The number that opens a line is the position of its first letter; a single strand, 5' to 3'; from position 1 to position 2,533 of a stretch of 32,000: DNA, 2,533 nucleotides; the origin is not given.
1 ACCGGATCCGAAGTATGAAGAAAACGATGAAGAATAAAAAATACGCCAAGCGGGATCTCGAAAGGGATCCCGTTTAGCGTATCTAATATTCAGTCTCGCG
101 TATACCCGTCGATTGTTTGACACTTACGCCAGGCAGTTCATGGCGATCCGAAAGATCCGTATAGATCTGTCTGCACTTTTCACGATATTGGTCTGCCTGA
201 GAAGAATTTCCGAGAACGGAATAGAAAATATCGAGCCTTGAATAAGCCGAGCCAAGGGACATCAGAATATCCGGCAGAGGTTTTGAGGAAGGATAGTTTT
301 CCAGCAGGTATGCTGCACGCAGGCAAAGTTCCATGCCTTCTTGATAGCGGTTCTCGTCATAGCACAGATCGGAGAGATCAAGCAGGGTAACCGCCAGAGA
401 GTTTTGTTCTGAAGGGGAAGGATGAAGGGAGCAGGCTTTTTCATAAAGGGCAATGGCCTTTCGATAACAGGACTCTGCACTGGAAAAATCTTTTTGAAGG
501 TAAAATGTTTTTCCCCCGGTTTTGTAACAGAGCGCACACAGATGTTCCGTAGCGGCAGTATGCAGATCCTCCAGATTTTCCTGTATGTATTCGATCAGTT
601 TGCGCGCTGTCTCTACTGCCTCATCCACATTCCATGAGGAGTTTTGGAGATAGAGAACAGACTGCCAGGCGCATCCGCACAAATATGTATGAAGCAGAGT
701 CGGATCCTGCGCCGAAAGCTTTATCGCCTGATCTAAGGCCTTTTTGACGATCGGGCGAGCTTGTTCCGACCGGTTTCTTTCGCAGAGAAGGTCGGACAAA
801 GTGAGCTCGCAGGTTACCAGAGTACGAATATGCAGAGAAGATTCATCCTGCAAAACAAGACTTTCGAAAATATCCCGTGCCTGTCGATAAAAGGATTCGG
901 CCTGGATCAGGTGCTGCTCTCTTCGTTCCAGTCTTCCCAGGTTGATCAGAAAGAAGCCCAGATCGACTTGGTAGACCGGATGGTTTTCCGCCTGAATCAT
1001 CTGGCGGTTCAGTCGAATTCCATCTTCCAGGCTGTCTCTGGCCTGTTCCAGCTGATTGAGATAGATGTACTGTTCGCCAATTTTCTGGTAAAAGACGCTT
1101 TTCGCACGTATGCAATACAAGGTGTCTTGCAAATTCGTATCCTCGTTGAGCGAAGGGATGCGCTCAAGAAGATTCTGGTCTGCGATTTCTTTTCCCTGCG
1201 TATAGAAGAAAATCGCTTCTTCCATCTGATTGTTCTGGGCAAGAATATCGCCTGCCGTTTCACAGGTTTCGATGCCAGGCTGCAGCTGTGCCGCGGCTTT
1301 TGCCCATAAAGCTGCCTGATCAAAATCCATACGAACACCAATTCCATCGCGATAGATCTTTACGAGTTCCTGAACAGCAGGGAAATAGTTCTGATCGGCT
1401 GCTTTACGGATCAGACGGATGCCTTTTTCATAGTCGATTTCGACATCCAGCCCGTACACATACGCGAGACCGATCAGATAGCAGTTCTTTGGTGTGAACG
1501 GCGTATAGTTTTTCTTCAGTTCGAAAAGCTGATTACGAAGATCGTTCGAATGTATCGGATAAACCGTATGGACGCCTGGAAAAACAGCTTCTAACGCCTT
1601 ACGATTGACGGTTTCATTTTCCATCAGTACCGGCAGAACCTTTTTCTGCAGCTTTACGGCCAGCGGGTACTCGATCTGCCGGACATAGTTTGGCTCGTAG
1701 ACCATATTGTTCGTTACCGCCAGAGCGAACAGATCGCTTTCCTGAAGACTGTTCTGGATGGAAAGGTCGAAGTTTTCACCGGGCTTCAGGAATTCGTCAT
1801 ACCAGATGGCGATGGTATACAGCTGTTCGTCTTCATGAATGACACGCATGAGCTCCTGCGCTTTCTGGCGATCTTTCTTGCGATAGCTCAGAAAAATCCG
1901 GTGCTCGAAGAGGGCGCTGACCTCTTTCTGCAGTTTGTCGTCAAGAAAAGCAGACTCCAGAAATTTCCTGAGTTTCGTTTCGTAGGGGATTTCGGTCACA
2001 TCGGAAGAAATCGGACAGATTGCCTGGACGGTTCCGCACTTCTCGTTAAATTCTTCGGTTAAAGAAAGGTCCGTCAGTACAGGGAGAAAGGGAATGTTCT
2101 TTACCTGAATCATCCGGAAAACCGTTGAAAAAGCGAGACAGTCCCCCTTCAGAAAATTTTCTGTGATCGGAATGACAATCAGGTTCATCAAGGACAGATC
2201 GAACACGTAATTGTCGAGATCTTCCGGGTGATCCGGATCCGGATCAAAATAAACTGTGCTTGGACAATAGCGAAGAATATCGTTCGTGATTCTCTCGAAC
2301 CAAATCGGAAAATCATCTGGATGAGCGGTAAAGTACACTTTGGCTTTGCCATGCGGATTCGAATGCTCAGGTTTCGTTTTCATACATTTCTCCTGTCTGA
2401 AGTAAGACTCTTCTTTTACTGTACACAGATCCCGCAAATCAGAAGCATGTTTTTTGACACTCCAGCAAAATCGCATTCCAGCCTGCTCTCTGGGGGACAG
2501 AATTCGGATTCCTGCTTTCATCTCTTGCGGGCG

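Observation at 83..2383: Degenerate TIR plus intact TIR fused to Sel1/TPR repeats: candidate single-polypeptide NAD-consuming sensor-effector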

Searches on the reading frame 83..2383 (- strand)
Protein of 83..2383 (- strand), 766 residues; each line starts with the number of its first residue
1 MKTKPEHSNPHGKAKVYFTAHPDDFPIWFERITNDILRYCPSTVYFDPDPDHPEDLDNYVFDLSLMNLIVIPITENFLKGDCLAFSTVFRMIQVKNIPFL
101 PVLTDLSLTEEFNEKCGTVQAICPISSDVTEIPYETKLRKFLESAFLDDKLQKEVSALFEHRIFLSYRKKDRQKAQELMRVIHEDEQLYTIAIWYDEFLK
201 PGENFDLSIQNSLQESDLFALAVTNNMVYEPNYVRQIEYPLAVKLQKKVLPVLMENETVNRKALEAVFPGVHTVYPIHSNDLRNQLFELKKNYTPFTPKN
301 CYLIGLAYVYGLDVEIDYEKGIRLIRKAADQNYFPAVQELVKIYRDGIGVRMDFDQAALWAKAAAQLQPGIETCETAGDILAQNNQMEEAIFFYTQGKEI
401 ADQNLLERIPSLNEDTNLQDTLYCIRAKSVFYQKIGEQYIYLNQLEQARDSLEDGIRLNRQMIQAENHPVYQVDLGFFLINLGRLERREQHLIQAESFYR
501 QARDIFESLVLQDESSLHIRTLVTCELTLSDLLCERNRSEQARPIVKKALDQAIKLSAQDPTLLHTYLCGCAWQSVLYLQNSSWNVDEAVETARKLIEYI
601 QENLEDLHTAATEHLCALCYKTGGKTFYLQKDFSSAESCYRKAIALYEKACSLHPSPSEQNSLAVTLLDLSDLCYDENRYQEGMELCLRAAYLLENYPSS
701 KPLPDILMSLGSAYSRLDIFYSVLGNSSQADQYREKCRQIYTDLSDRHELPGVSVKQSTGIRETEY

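Call 3: search_protein_families(library=pfam, proteins=[window:83-2383:-], max_evalue=1)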
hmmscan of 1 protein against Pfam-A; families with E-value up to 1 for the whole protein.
window:83-2383:- (766 aa): 13 families
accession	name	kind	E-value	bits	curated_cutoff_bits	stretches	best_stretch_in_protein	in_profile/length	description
PF13676.11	TIR_2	-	4.8e-10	40.4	28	1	163-259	1-96/122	TIR domain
PF08238.18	Sel1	-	3.1e-08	34.3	30.7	1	301-333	4-36/36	Sel1 repeat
PF13424.12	TPR_12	-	8.5e-08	32.7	30.1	2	609-649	34-77/77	Tetratricopeptide repeat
PF17874.7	TPR_MalT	-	1.3e-07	31.7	45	1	434-559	45-158/336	MalT-like TPR region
PF07719.23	TPR_2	-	1.3e-07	31.7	27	1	624-649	8-33/34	Tetratricopeptide repeat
PF13181.12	TPR_8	-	5.4e-07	29.7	25.7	2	372-403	2-33/34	Tetratricopeptide repeat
PF13374.12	TPR_10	-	1.2e-06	28.7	27.5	1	624-651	9-36/42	Tetratricopeptide repeat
PF00515.34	TPR_1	-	2.5e-06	27.5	27.8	1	624-648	8-32/34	Tetratricopeptide repeat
PF24885.1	TPR_NPHP3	-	7.5e-06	25.9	100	1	403-551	76-211/239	Nephrocystin-3 TPR domain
PF13414.12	TPR_11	-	8.7e-05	22.6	26.8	0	640-655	10-25/42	TPR repeat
PF13428.12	TPR_14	-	0.013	16.6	23.5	0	640-657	17-34/44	Tetratricopeptide repeat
PF25068.1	ARM_TT21_4th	-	0.079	13.7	30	1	526-644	35-153/153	Tetratricopeptide repeat protein 21 forth ARM domain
PF08631.16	SPO22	-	0.63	9.9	27.5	1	590-694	8-112/274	Meiosis protein SPO22/ZIP4 like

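Call 4: search_protein_families(library=padloc, proteins=[window:83-2383:-], max_evalue=1)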
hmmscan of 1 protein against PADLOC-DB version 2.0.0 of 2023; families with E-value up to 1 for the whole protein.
window:83-2383:- (766 aa): 4 families
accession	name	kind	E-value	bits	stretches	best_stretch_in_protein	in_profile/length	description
PDLC00420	ThsB1|ThsB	-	0.0001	19.6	1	163-249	4-93/319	TIR-like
PDLC02012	SAVED5--SAVED_TIR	-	0.0011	16.2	1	162-246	15-95/404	-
PDLC00419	ThsB1|ThsB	-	0.017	13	1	160-228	27-96/165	TIR-like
PDLC00728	Effector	-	0.036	11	1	162-248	11-94/432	TIR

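Call 5: search_protein_families(library=ncbifam, proteins=[window:83-2383:-], max_evalue=1)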
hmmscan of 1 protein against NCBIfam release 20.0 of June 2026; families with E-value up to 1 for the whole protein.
window:83-2383:- (766 aa): 2 families
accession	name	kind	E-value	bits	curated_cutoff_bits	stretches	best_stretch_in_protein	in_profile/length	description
NF047371.1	FlcA_CTERM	equivalog_domain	1.7e-05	23.5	300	1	550-737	290-465/646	periplasmic flagellar collar protein FlcA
NF047621.1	FlgprotMotXVib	equivalog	0.0016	18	330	1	299-367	73-141/211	flagellar protein MotX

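Call 7: find_homologous_proteins(query=window:83-2383:-)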
Query window:83-2383:- (766 aa): 1272 proteins with E <= 0.001 among 8000 candidates; the best 120 are listed.
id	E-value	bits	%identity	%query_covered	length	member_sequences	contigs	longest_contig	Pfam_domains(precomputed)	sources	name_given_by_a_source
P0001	0.0e+0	1713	98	99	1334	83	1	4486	PF13414.13,PF17874.8,PF00515.35,PF13424.13,PF24885.2,PF13676.12,PF08238.19,PF13181.13,PF07719.24,PF13374.13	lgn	-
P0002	1.4e-135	472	35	98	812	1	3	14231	PF09986.16,PF10952.16,PF13176.13,PF24885.2,PF13428.13,PF13676.12,PF08238.19,PF13374.13,PF25068.3,PF17874.8,PF00515.35,PF13424.13,PF14938.13,PF13181.13,PF07719.24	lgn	-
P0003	7.3e-132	460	36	93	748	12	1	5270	PF17874.8,PF00515.35,PF13424.13,PF24885.2,PF13676.12,PF13181.13,PF07719.24,PF13374.13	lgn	-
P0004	9.2e-99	350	32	93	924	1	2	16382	PF10952.16,PF13176.13,PF24885.2,PF06920.20,PF13428.13,PF13676.12,PF08238.19,PF13374.13,PF17874.8,PF00515.35,PF13424.13,PF13181.13,PF07719.24,PF13174.13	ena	-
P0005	1.7e-96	343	31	92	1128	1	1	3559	PF13414.13,PF10952.16,PF13176.13,PF24885.2,PF13428.13,PF13676.12,PF08238.19,PF13374.13,PF17874.8,PF00515.35,PF13424.13,PF13432.13,PF13181.13,PF07719.24,PF13174.13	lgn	-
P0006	2.3e-95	339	44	47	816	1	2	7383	PF13431.13,PF13176.13,PF24885.2,PF13428.13,PF13676.12,PF08238.19,PF13374.13,PF17874.8,PF00515.35,PF13424.13,PF13181.13,PF07719.24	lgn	-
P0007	6.4e-95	338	42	51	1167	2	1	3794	PF10952.16,PF13176.13,PF24885.2,PF13428.13,PF13676.12,PF08238.19,PF13374.13,PF17874.8,PF00515.35,PF13424.13,PF13181.13,PF07719.24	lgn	-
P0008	2.0e-92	329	28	97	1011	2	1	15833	PF13431.13,PF09976.16,PF07720.19,PF10952.16,PF13176.13,PF13428.13,PF13676.12,PF08238.19,PF13374.13,PF10516.16,PF01165.26,PF17874.8,PF00515.35,PF13424.13,PF13432.13,PF13181.13,PF07719.24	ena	-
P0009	2.6e-92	329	31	97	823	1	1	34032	PF00515.35,PF10952.16,PF13424.13,PF13176.13,PF24885.2,PF13676.12,PF08238.19,PF13181.13,PF07719.24,PF13374.13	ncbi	-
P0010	1.5e-91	327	30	96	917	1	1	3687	PF13431.13,PF13414.13,PF10952.16,PF13176.13,PF24885.2,PF13428.13,PF13676.12,PF13374.13,PF07721.21,PF17874.8,PF00515.35,PF13424.13,PF13432.13,PF13181.13,PF07719.24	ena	-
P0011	2.8e-91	326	30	97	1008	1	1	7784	PF10952.16,PF13176.13,PF24885.2,PF13428.13,PF13676.12,PF08238.19,PF13374.13,PF10516.16,PF17874.8,PF00515.35,PF13424.13,PF13181.13,PF07719.24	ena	-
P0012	2.9e-91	326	30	98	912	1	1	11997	PF09976.16,PF13414.13,PF10952.16,PF13176.13,PF24885.2,PF13428.13,PF13676.12,PF08238.19,PF13374.13,PF14559.13,PF10516.16,PF17874.8,PF00515.35,PF13424.13,PF13432.13,PF13181.13,PF01276.27,PF07719.24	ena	-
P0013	8.6e-91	324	29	97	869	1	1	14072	PF13431.13,PF13414.13,PF21325.4,PF22712.1,PF13176.13,PF14140.12,PF24885.2,PF25133.2,PF13428.13,PF13676.12,PF13374.13,PF07721.21,PF10516.16,PF17874.8,PF00515.35,PF13424.13,PF17022.11,PF13432.13,PF13181.13,PF07719.24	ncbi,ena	-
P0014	1.4e-90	323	29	97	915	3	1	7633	PF13431.13,PF09976.16,PF13414.13,PF21325.4,PF10952.16,PF13176.13,PF24885.2,PF13428.13,PF13676.12,PF13374.13,PF07721.21,PF17874.8,PF00515.35,PF13424.13,PF13432.13,PF13181.13,PF07719.24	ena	-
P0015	2.6e-90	322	33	73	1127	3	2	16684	PF09976.16,PF17874.8,PF00515.35,PF10952.16,PF13424.13,PF13176.13,PF13428.13,PF13676.12,PF13181.13,PF07719.24,PF13374.13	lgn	-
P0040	7.0e-87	311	29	97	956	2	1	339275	PF13431.13,PF09976.16,PF10952.16,PF13176.13,PF24885.2,PF13428.13,PF13676.12,PF08238.19,PF13374.13,PF17874.8,PF00515.35,PF13424.13,PF13181.13,PF07719.24,PF13174.13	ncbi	-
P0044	2.0e-86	310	31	90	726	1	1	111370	PF13414.13,PF17874.8,PF00515.35,PF10952.16,PF13424.13,PF13176.13,PF13676.12,PF08238.19,PF13181.13,PF07719.24,PF13374.13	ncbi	-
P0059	1.2e-84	304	31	96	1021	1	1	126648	PF10952.16,PF13176.13,PF24885.2,PF13428.13,PF13676.12,PF08238.19,PF13374.13,PF17874.8,PF00515.35,PF13424.13,PF13181.13,PF07719.24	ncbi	-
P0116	2.9e-81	293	31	89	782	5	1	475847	PF09976.16,PF13414.13,PF10952.16,PF13176.13,PF13428.13,PF13676.12,PF08238.19,PF13374.13,PF07721.21,PF17874.8,PF00515.35,PF13424.13,PF13181.13,PF07719.24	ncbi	-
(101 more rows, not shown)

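Call 13: find_encoding_contigs(protein=P0001, flank=10000)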
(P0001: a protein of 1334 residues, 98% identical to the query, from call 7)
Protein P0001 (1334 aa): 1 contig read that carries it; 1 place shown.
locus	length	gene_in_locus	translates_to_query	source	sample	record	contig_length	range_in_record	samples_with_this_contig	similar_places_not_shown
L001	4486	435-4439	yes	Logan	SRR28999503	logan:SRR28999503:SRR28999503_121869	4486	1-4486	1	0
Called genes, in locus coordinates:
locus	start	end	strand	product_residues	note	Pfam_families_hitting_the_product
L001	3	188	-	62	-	?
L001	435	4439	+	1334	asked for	PF13676:TIR_2, PF13424:TPR_12 (faint), PF13374:TPR_10 (faint), PF07719:TPR_2 (faint), PF08238:Sel1 (faint), PF13181:TPR_8 (faint), PF17874:TPR_MalT (faint), PF00515:TPR_1 (faint), +2 more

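Call 20: find_encoding_contigs(protein=window:83-2383:-, flank=10000)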
Protein window:83-2383:- (766 aa): no gene with exactly this product is on record in the collection.

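Call 24: find_related_loci(query=A1, collection=genome_contigs, flank=10000)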
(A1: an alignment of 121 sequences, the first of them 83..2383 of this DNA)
Query A1 (766 aa) in genome_contigs; peptide patterns used: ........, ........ (x = any residue, [..] = any of these).
597 stretches matched a pattern (row limit reached: there are more); 529 encode a relative of the query (tblastn E <= 1e-3); the best 80 are kept; 79 distinct loci.
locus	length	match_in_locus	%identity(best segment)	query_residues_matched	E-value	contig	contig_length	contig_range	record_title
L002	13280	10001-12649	30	7-751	2e-91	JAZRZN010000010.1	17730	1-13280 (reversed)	MAG: Clostridia bacterium isolate T1900044948_TA20190001.MAGScoT_cleanbin_000011 SGB_3505_k141_2144233, whole genome sho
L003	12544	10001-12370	29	8-748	5e-91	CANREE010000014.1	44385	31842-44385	MAG: uncultured Lachnospiraceae bacterium isolate Lapin-025__bin37 genome assembly, contig: Lapin-025__NODE_576_length_4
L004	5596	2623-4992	29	8-748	3e-91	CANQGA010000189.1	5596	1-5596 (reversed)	MAG: uncultured Lachnospiraceae bacterium isolate Lapin-007__bin11 genome assembly, contig: Lapin-007__NODE_6666_length_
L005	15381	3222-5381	30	10-745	8e-90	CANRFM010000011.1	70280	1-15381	MAG: uncultured Clostridia bacterium isolate Lapin-023__bin53 genome assembly, contig: Lapin-023__NODE_512_length_70280_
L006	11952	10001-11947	32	1-644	1e-89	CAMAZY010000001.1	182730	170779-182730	MAG: uncultured Clostridia bacterium isolate SRR17382103_bin.55_metaWRAP_v1.3_MAG genome assembly, contig: ERZ10544652.1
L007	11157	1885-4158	31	11-717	5e-89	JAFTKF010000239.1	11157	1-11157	MAG: Clostridia bacterium isolate RGIG3894 Roe_deer_Cecum-2__c533894, whole genome shotgun sequence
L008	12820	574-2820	30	2-746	4e-89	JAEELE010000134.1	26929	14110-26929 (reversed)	MAG: Oscillospiraceae bacterium isolate Tb.RUG.209 k141_11685822_flag=0_multi=17.9937_len=26929, whole genome shotgun se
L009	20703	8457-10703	29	7-747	3e-88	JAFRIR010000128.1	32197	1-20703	MAG: Flexilinea sp. isolate RGIG2505 Goat_Jejunum-3__c377964, whole genome shotgun sequence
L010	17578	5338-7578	28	8-747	3e-88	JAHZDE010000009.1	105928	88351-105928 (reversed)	MAG: Clostridiales bacterium isolate HRGM_Genome_2450 HRGM_Genome_2450_9, whole genome shotgun sequence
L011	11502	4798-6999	29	8-745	1e-87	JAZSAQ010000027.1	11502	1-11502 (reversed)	MAG: Lawsonibacter sp. isolate T1900044934_TS20190400.MAGScoT_cleanbin_000024 SGB_3434_k141_2158685, whole genome shotgu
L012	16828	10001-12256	29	1-746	3e-87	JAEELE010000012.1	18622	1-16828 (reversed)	MAG: Oscillospiraceae bacterium isolate Tb.RUG.209 k141_1003167_flag=1_multi=19.9897_len=18622, whole genome shotgun seq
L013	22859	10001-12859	31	2-740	2e-86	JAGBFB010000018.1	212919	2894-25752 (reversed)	MAG: Spirochaetaceae bacterium isolate RGIG9060 Water_deer_Rectum-4__c150781, whole genome shotgun sequence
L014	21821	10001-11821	33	8-563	4e-86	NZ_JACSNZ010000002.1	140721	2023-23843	Pseudoflavonifractor capillosus strain An386a An386a_contig-110_1, whole genome shotgun sequence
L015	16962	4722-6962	30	7-751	5e-86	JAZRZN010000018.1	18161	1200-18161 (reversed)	MAG: Clostridia bacterium isolate T1900044948_TA20190001.MAGScoT_cleanbin_000011 SGB_3505_k141_2554911, whole genome sho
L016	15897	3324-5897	29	7-740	5e-86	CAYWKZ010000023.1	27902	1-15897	MAG TPA_asm: uncultured Leptolinea sp. isolate SRP315200_co1_910 genome assembly, contig: NODE_2633_length_27902_cov_19.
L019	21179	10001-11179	41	8-396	4e-85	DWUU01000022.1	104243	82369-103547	MAG TPA_asm: Candidatus Mediterraneibacter quadrami isolate ChiBcec15-3976 ChiBcec15__C34238_L104243_SAMN08010102, whole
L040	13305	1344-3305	31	8-602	4e-81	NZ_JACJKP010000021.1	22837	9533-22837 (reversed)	Gemmiger formicilis strain An723 An723_contig-115_20, whole genome shotgun sequence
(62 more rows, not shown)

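Call 43: search_protein_families(library=padloc, alignment_id=A5, max_evalue=1e-8)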
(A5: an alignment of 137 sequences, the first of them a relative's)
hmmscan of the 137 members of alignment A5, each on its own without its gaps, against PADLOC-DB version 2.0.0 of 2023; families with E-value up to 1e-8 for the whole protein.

A. member 1, L002:6941-8335:- (464 aa): 0 families

B. families by the number of members that match (of 137 scanned): 23 families
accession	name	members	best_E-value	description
PDLC02203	MzaA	5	5.9e-45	-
PDLC04135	mad3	3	5.1e-32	mads_3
PDLC04140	mad8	2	6.1e-14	mads_8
PDLC02657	DndA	1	4.1e-155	DndA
PDLC02759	SspA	1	1.8e-153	SspA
PDLC04030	PD-T4-2_B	1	8.6e-43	-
PDLC01895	CARF4--CARF_PDDEXK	1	7.4e-34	-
PDLC01880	CARF4--CARF_PDDEXK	1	5.7e-24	-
PDLC04134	mad2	1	1.3e-23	mads_2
PDLC01881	CARF4--CARF_PDDEXK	1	1.3e-23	-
PDLC01884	CARF4--CARF_PDDEXK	1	1.8e-22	-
PDLC01169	TPR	1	2.7e-17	TPR repeats containing protein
PDLC01619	Csx1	1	6.6e-17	CAS-III; associated_signaling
PDLC03048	REase_I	1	2.3e-16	Type I restriction enzyme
PDLC01990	CARF_m8--CARF_Beta-galactosidase_LolE_TM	1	4.2e-16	-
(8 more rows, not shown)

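Call 44: search_protein_families(library=pfam, alignment_id=A5, max_evalue=0.00001)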
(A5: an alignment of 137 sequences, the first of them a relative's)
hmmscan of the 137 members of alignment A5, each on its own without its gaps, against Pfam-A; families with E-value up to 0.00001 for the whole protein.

A. member 1, L002:6941-8335:- (464 aa): 5 families
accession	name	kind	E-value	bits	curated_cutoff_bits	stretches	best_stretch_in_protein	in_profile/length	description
PF08323.17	Glyco_transf_5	-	1.3e-74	251.3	22.7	1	2-229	1-238/239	Starch synthase catalytic domain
PF00534.26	Glycos_transf_1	-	9.9e-14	51.7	26.4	1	279-434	9-163/172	Glycosyl transferases group 1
PF13692.12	Glyco_trans_1_4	-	1.1e-13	52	27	1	286-426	2-139/142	Glycosyl transferases group 1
PF13439.12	Glyco_transf_4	-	2.7e-06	27.9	28.5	0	110-217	62-150/170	Glycosyltransferase Family 4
PF13579.12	Glyco_trans_4_4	-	7.1e-06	26.9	29.7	0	17-217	1-144/158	Glycosyl transferase 4-like domain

B. families by the number of members that match (of 137 scanned): 176 families (the first 25 are shown)
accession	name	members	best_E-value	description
PF04545.22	Sigma70_r4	6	1.7e-15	Sigma-70, region 4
PF02026.21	RyR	4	2.4e-30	RyR domain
PF04542.20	Sigma70_r2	4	1.5e-17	Sigma-70 region 2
PF04539.22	Sigma70_r3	4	3.6e-17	Sigma-70 region 3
PF00326.27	Peptidase_S9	3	2.1e-41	Prolyl oligopeptidase family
PF00005.33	ABC_tran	3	1.1e-33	ABC transporter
PF01156.24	IU_nuc_hydro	3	4e-28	Inosine-uridine preferring nucleoside hydrolase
PF13238.12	AAA_18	3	8.7e-17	AAA domain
PF01738.24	DLH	3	6.3e-08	Dienelactone hydrolase family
PF02901.20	PFL-like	2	3.2e-105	Pyruvate formate lyase-like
PF13306.12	LRR_5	2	1.4e-95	BspA type Leucine rich repeat region (6 copies)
PF02224.24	Cytidylate_kin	2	9.9e-72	Cytidylate kinase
PF03466.25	LysR_substrate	2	2.2e-24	LysR substrate binding domain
PF00126.33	HTH_1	2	8.8e-23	Bacterial regulatory helix-turn-helix protein, lysR family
PF01228.26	Gly_radical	2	9.6e-20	Glycine radical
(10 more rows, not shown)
